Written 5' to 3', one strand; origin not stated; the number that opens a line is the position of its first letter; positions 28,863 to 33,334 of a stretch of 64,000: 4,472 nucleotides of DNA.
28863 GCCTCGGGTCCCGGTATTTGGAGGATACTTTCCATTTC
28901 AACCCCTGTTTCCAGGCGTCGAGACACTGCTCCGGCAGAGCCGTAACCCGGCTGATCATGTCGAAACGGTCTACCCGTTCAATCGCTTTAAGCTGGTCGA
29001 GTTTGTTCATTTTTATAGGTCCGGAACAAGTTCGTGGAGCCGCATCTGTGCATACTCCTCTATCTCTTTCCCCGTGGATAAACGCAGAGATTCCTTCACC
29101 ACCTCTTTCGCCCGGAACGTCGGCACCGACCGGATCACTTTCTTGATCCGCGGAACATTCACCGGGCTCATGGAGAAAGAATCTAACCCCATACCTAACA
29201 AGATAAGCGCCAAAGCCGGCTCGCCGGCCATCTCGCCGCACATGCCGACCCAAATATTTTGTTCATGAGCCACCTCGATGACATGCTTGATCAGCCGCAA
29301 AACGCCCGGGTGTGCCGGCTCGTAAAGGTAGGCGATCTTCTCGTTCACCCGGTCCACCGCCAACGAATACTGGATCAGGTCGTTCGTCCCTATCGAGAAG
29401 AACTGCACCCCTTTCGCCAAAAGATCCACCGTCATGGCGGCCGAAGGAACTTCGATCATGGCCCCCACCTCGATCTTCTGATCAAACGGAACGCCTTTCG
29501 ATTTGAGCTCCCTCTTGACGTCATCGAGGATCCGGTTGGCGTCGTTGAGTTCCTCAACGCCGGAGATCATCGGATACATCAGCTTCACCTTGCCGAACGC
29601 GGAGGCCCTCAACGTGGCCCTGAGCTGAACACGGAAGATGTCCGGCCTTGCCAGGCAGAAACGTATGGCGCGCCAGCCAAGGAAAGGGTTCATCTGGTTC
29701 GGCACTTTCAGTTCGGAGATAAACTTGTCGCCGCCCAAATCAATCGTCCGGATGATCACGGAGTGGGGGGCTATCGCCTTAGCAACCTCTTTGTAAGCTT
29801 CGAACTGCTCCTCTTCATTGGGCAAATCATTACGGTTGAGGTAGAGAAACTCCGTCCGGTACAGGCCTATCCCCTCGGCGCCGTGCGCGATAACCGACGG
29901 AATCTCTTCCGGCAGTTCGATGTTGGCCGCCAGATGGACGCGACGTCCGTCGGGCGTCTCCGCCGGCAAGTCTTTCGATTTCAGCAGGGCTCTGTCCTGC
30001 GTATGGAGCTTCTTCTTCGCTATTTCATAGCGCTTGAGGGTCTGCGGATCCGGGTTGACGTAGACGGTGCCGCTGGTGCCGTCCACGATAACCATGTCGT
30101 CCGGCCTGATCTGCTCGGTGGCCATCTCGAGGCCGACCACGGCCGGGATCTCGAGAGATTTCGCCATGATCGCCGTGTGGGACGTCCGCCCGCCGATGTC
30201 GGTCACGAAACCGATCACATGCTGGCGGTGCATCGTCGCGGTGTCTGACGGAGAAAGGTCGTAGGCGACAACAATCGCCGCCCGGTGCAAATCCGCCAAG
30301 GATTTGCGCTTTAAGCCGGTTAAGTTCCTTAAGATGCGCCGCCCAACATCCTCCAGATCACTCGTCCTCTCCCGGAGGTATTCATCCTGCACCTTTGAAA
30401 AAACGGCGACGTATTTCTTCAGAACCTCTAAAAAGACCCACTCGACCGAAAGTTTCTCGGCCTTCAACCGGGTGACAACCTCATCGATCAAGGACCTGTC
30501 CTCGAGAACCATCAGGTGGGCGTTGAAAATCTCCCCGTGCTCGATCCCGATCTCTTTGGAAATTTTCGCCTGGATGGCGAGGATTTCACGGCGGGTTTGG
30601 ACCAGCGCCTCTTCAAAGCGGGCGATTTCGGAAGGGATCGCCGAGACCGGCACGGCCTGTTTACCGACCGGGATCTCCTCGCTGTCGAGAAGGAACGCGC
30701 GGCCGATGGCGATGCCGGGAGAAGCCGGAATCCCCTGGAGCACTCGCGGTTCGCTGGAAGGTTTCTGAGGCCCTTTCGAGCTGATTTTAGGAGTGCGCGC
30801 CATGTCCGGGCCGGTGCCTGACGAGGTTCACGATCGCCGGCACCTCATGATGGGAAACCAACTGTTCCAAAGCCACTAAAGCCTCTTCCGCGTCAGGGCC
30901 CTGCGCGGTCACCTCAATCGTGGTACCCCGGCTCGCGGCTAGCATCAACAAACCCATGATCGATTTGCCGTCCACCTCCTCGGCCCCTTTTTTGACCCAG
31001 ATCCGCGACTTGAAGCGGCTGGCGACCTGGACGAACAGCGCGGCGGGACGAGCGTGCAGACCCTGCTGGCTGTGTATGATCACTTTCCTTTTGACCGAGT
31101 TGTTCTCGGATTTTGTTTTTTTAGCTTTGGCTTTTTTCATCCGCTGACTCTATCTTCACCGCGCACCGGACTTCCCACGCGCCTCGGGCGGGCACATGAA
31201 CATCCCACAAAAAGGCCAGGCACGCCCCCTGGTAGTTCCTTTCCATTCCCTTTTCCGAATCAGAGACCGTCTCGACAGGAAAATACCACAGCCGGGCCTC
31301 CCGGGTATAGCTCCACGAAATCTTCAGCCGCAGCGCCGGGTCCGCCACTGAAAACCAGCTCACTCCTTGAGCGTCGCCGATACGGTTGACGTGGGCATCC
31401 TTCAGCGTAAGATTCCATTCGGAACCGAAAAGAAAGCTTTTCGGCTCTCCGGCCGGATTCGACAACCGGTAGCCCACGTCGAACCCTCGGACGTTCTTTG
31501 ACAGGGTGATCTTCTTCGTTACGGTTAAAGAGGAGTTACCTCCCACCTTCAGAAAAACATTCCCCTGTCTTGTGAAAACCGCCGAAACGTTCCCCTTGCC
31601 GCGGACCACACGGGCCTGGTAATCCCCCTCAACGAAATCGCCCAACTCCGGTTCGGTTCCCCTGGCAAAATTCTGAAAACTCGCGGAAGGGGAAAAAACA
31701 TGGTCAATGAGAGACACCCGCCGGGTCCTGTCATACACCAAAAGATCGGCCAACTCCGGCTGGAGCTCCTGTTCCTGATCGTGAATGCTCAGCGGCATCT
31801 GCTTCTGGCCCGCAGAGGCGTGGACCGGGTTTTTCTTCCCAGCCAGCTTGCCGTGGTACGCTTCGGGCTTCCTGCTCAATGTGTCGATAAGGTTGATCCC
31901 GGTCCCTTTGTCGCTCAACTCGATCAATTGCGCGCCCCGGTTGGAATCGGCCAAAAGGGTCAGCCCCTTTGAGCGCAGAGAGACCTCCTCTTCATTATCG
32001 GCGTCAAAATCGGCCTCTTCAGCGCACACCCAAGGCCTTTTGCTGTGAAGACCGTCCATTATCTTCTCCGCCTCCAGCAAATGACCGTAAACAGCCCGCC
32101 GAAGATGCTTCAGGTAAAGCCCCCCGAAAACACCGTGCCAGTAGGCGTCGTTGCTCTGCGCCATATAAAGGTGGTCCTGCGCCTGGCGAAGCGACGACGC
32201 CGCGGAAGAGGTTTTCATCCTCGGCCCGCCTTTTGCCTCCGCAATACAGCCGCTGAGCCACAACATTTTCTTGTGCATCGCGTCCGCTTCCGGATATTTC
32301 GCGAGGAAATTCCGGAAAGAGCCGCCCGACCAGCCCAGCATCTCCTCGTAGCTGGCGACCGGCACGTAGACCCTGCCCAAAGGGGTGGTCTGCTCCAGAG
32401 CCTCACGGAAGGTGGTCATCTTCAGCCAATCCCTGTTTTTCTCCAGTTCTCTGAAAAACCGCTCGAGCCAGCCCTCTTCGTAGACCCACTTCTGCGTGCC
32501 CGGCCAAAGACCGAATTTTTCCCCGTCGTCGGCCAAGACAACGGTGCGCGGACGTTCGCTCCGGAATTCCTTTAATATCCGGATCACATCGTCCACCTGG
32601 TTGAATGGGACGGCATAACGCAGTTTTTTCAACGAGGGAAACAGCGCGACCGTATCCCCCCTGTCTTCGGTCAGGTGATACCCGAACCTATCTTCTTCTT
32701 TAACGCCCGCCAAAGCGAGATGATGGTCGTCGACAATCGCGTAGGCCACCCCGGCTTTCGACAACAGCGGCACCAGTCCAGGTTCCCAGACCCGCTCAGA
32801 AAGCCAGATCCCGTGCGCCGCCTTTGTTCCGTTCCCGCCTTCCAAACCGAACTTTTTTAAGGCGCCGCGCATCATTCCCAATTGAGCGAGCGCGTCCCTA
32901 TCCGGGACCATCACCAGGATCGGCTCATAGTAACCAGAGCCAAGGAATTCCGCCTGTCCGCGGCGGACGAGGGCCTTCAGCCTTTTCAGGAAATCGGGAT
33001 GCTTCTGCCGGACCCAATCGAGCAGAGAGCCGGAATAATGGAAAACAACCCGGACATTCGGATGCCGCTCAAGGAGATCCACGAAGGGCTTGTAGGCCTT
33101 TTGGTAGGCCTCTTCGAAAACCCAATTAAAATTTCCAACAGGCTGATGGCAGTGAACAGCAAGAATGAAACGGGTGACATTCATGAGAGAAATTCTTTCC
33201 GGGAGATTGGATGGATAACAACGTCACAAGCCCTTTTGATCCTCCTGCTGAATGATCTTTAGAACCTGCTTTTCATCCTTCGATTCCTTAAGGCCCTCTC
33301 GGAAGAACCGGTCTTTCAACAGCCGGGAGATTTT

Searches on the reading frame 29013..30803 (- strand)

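Call 59: search_protein_families(library=pfam, proteins=[window:29013-30803:-], max_evalue=0.00001)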
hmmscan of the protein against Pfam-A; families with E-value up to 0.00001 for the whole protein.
window:29013-30803:- (596 aa): 3 families
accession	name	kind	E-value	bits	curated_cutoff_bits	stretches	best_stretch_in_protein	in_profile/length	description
PF02896.24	PEP-utilizers_C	-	9.7e-119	396.3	22.8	1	275-560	6-291/293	PEP-utilising enzyme, PEP-binding domain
PF05524.18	PEP-utilisers_N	-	6e-32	110.8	24.4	1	23-146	1-121/121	PEP-utilising enzyme, N-terminal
PF00391.29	PEP-utilizers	-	1.9e-25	88.7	23.1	1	175-245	4-72/72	PEP-utilising enzyme, mobile domain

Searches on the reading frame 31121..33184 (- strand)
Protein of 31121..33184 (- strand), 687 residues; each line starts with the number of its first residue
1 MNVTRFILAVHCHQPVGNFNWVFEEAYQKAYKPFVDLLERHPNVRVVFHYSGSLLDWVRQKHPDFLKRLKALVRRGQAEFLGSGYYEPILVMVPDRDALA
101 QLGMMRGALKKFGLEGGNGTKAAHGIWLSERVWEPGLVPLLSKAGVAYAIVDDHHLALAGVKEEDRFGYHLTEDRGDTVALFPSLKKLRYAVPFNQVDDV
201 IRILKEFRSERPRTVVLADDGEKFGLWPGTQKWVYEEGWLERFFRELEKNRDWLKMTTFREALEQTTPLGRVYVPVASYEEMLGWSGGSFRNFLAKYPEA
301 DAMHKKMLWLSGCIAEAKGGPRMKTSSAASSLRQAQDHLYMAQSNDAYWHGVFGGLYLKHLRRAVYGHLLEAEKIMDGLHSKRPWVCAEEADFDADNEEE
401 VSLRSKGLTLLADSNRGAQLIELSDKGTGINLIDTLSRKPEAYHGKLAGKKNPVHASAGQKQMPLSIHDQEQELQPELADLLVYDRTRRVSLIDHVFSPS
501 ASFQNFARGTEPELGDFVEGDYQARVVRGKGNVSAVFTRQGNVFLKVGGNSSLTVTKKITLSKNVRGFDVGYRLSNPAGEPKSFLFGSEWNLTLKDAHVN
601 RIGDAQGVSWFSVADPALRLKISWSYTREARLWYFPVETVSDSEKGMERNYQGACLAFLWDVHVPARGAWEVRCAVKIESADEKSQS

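Call 59: search_protein_families(library=pfam, proteins=[window:31121-33184:-], max_evalue=0.00001)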
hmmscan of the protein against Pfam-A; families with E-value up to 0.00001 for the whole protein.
window:31121-33184:- (687 aa): 3 families
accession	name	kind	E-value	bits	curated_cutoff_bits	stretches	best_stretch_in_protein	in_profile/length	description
PF09095.17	AmyA-gluTrfs_C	-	4.5e-58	197.6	22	1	392-673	1-283/284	Alpha-amylase/4-alpha-glucanotransferase, C-terminal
PF03065.20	Glyco_hydro_57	-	1.1e-43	150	21.2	1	7-275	1-291/291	Glycosyl hydrolase family 57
PF09094.16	AmyA-A_glucT_m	-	3.6e-29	101.4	27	1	288-375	1-79/80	Alpha-amylase/4-alpha-glucanotransferase, middle domain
